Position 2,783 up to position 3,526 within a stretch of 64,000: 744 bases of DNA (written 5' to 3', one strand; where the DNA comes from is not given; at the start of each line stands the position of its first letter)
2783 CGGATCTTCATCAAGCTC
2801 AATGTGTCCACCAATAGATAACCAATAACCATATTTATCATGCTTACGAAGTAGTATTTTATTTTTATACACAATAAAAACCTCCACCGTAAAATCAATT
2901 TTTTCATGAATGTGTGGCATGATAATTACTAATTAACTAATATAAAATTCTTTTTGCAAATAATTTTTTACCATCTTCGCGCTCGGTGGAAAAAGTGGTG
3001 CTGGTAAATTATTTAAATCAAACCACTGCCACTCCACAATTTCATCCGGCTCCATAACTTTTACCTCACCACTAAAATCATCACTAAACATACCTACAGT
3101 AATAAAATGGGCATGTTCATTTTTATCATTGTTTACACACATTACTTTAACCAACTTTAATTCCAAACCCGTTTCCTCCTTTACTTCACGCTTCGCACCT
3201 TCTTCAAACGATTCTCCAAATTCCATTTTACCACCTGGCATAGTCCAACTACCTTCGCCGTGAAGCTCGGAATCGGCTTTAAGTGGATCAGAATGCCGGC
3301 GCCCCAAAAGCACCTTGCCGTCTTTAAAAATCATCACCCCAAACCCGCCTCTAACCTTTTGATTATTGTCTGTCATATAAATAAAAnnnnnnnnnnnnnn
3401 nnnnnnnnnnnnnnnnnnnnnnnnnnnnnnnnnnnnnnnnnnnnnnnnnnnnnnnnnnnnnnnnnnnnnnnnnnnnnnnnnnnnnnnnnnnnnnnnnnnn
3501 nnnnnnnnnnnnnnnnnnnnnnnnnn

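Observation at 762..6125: Operon-like run of six NUDIX hydrolases with HIT, Maf, four-helix-bundle, PPC and an unknown protein, directly downstream of secA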

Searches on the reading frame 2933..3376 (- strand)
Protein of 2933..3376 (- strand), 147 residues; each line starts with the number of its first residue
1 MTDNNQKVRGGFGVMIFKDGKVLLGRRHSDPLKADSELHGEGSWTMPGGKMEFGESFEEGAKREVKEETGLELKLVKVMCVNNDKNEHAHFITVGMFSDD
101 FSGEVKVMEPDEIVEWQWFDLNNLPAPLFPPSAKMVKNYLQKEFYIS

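Call 3: search_protein_families(library=pfam, proteins=[window:2933-3376:-], max_evalue=0.01)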
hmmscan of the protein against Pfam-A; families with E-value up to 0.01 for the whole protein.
window:2933-3376:- (147 aa): 2 families
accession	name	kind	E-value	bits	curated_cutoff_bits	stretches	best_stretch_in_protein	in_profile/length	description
PF00293.34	NUDIX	-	9.8e-24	84.3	21.1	1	10-138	4-133/134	NUDIX domain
PF14815.12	NUDIX_4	-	0.006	16.8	35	0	15-130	4-104/113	NUDIX domain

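Call 4: search_protein_families(library=ncbifam, proteins=[window:2933-3376:-], max_evalue=0.01)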
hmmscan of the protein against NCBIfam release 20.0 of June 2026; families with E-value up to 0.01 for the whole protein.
window:2933-3376:- (147 aa): 23 families
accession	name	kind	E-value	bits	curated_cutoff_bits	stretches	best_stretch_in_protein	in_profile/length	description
NF006530.0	PRK08999.1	equivalog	3.1e-13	49.5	245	1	9-136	7-124/315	Nudix family hydrolase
NF001938.0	PRK00714.1-5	equivalog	7.2e-12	45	116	1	4-72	8-75/172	RNA pyrophosphohydrolase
NF001299.0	PRK00241.1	equivalog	1.4e-11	44.4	158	1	26-135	143-247/263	NAD(+) diphosphatase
NF008044.0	PRK10776.1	equivalog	2.4e-09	37.2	148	1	37-142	26-128/130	8-oxo-dGTP diphosphatase MutT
TIGR00586.1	mutt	equivalog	1.2e-08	35.1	97.9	1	10-136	7-123/129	8-oxo-dGTP diphosphatase MutT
NF007834.0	PRK10546.1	equivalog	1.2e-08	34.8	156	1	15-116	10-103/135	pyrimidine (deoxy)nucleoside triphosphate diphosphatase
NF041652.1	Nud_hyd_Dein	equivalog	8.7e-08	32.5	200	1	13-92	17-93/152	Nudix hydrolase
TIGR02705.1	nudix_YtkD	equivalog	7.9e-07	28.7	154.4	1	45-85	48-88/156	RNA deprotection pyrophosphohydrolase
NF012016.0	PRK15472.1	equivalog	4.8e-06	26.3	95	1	41-79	30-68/141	nucleoside triphosphatase NudI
NF001937.0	PRK00714.1-4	equivalog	1.2e-05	25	139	1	13-81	12-70/161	RNA pyrophosphohydrolase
NF003787.0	PRK05379.1-4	equivalog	1.5e-05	24.1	449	1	15-74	214-265/346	bifunctional nicotinamide-nucleotide adenylyltransferase/Nudix hydroxylase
NF003788.0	PRK05379.1-5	equivalog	3e-05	23.5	354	1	15-76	219-272/351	bifunctional nicotinamide-nucleotide adenylyltransferase/Nudix hydroxylase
NF006961.0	PRK09438.1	equivalog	3.8e-05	23.2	103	1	42-82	32-72/151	dihydroneopterin triphosphate diphosphatase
NF001934.0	PRK00714.1-1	equivalog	4.5e-05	22.9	241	1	39-82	28-71/176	RNA pyrophosphohydrolase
NF041653.1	Nud_hyd_Meth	equivalog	5.4e-05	23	300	1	54-124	67-138/170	Nudix hydrolase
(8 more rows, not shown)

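Call 16: search_protein_families(library=padloc, proteins=[window:2933-3376:-], max_evalue=0.01)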
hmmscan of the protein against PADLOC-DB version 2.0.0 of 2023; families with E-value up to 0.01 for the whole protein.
window:2933-3376:- (147 aa): 1 family
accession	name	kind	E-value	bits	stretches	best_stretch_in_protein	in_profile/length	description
PDLC04899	PDC-S07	-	1.6e-12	45.2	1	14-141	12-129/135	-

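Call 20: search_solved_structures(query=window:2933-3376:-, max_evalue=0.001)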
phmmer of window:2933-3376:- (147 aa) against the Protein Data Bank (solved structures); distinct sequences matched with E-value up to 0.001: 65 (the best 60 are shown).
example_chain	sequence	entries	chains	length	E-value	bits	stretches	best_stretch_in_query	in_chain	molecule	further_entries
6fl4_A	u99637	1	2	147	1.1e-21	80.5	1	14-135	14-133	Nudix hydrolase 1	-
5gp0_E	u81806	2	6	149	1.1e-21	80.4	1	14-135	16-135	Nudix hydrolase 1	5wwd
6dby_A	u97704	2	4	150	1.1e-21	80.4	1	14-135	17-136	Nudix hydrolase 1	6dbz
4kyx_A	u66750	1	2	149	1.7e-21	79.8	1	9-143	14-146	ADP-ribose pyrophosphatase MutT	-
5wy6_E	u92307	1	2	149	7.6e-21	77.7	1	14-135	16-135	Nudix hydrolase 1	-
6ypb_A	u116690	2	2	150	4.8e-16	62.1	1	14-137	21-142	Geranyl diphosphate phosphohydrolase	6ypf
4dyw_A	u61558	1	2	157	4.9e-16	62.1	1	5-129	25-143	MutT/NUDIX family protein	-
7b65_A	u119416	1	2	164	2.4e-12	50.1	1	39-125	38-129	Nucleotide triphosphate diphosphatase NUDT15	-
7b66_A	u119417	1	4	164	2.4e-12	50.1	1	39-125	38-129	Nucleotide triphosphate diphosphatase NUDT15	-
7b67_A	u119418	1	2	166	2.6e-12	50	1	39-125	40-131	Nucleotide triphosphate diphosphatase NUDT15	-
5bon_A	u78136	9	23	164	2.6e-12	50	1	39-125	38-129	Probable 8-oxo-dGTP diphosphatase NUDT15 | Nucleotide triphosphate diphosphatase NUDT15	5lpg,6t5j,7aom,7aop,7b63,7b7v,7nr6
7b64_A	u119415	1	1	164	2.7e-12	50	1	39-125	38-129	Nucleotide triphosphate diphosphatase NUDT15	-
2yyh_A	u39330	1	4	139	2.7e-09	40.2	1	45-109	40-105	8-OXO-dGTPase domain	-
5mze_A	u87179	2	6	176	6.9e-09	38.9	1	39-143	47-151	7,8-dihydro-8-oxoguanine triphosphatase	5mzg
3id9_A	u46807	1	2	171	8.1e-09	38.7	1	42-107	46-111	MutT/NUDIX family protein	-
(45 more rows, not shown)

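Call 101: search_solved_structures(query=window:2933-3376:-, max_evalue=1e-15, show_alignments=2)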
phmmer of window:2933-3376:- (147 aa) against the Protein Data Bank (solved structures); distinct sequences matched with E-value up to 1e-15: 7.
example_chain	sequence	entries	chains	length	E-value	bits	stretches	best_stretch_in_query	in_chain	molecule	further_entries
6fl4_A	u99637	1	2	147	1.1e-21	80.5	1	14-135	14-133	Nudix hydrolase 1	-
5gp0_E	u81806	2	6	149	1.1e-21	80.4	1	14-135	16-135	Nudix hydrolase 1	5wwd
6dby_A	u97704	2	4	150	1.1e-21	80.4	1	14-135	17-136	Nudix hydrolase 1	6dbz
4kyx_A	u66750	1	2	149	1.7e-21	79.8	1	9-143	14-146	ADP-ribose pyrophosphatase MutT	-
5wy6_E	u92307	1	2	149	7.6e-21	77.7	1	14-135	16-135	Nudix hydrolase 1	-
6ypb_A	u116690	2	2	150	4.8e-16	62.1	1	14-137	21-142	Geranyl diphosphate phosphohydrolase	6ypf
4dyw_A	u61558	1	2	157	4.9e-16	62.1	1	5-129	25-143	MutT/NUDIX family protein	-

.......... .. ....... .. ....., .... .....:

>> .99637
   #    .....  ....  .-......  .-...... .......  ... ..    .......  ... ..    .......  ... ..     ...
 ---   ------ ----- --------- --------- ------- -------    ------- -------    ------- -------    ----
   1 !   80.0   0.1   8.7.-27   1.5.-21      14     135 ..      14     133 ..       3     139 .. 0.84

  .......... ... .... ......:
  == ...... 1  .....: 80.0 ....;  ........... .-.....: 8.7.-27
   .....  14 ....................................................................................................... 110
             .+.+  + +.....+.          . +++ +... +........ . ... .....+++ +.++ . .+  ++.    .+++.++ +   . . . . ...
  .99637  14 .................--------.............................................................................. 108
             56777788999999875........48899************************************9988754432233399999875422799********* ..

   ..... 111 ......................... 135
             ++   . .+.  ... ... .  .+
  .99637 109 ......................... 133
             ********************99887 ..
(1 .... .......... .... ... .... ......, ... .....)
